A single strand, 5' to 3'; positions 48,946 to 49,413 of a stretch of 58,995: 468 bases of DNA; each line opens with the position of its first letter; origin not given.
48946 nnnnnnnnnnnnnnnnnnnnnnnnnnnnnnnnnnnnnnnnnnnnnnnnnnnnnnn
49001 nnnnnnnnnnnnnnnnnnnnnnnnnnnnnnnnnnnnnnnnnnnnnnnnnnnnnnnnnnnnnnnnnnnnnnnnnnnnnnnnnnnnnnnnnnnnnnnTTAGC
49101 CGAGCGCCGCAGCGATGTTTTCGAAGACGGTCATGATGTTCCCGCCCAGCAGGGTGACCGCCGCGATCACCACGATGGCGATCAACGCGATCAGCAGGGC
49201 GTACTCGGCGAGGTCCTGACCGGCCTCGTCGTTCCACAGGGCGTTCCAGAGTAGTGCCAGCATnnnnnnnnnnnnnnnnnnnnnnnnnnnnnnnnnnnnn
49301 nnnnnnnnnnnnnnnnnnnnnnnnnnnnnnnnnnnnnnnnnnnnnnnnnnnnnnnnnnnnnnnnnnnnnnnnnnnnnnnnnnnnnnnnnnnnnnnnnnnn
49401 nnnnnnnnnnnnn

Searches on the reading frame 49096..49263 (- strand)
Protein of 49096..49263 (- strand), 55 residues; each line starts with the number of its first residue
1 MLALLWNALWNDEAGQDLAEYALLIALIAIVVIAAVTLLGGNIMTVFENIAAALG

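Call 75: search_protein_families(library=pfam, proteins=[window:49096-49263:-], max_evalue=0.01)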
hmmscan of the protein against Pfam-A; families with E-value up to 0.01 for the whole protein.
window:49096-49263:- (55 aa): 1 family
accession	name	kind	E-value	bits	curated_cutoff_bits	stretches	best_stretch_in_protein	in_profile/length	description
PF04964.19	Flp_Fap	-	3.4e-09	36.8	32.2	1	10-54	2-46/46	Flp/Fap pilin component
